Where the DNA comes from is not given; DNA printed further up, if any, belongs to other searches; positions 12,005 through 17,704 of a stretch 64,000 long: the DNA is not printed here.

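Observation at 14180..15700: Glutamate-dehydrogenase-like domain with intact catalytic motifs buried in the middle of the giant ORF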

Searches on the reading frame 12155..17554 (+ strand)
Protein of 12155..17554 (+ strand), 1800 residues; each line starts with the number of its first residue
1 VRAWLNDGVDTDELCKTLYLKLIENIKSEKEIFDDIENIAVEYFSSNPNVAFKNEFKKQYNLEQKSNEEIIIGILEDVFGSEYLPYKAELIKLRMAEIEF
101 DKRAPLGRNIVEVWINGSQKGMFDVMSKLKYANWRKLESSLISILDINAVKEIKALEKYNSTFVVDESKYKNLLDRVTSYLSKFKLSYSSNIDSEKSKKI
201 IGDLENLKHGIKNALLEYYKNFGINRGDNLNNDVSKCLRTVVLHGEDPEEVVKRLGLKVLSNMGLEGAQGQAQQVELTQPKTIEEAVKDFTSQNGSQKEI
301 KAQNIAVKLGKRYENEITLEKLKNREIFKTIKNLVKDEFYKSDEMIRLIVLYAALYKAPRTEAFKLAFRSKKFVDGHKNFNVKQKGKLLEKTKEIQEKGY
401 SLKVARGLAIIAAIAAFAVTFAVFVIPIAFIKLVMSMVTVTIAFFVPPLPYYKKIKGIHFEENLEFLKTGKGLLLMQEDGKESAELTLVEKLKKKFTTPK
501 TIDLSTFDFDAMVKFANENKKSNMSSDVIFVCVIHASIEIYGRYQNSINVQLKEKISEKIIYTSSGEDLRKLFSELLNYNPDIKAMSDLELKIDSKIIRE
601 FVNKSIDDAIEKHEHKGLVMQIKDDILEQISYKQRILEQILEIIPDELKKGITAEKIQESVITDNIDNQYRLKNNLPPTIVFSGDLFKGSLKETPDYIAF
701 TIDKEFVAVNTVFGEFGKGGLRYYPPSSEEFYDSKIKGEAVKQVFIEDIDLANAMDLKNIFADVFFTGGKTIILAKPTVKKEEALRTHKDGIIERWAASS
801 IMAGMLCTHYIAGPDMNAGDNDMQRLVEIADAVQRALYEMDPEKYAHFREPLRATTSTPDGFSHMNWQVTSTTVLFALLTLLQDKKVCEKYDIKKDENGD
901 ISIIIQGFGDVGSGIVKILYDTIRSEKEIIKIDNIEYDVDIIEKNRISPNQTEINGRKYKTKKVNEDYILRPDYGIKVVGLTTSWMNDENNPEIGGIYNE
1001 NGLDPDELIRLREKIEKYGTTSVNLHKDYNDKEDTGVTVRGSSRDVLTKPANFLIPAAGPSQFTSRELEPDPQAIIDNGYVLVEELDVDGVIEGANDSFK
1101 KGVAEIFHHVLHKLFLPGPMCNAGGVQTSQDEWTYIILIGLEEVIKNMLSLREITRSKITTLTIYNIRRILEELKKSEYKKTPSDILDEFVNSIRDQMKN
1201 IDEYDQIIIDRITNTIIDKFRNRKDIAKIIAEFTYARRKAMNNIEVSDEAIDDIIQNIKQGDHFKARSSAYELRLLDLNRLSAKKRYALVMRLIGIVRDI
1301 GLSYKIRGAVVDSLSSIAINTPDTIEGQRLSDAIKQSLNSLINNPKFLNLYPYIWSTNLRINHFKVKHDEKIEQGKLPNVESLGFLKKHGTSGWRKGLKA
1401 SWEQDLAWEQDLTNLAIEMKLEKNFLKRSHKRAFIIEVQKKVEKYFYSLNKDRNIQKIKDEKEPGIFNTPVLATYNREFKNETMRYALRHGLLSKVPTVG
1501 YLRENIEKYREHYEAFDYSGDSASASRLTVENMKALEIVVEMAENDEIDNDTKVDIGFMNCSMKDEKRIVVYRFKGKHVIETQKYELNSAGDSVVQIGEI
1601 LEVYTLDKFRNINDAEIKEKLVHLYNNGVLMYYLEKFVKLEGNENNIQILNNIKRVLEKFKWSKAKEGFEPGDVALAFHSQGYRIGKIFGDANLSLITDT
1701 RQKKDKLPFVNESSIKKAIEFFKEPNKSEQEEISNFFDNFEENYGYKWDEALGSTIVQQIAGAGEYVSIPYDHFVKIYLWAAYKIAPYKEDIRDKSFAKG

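Call 4: search_protein_families(library=pfam, proteins=[window:12155-17554:+], max_evalue=0.1)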
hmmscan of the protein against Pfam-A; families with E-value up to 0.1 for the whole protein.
window:12155-17554:+ (1800 aa): 6 families
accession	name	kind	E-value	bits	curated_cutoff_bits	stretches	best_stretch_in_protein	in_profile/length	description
PF00208.27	ELFV_dehydrog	-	5.7e-12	46.3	23.4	1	995-1134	66-182/241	Glutamate/Leucine/Phenylalanine/Valine dehydrogenase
PF07154.16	DUF1392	-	0.004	17.8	25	0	1398-1461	8-70/150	Protein of unknown function (DUF1392)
PF02812.23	ELFV_dehydrog_N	-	0.011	15.9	25.3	1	717-827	35-124/129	Glu/Leu/Phe/Val dehydrogenase, dimerisation domain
PF19011.5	DUF5740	-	0.036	14.8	26.5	1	1180-1222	40-85/94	Family of unknown function (DUF5740)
PF14700.11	RPOL_N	-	0.041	13.7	30.1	1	282-350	95-142/334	DNA-directed RNA polymerase N-terminal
PF14684.11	Tricorn_C1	-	0.091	13.1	24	0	8-38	27-56/59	Tricorn protease C1 domain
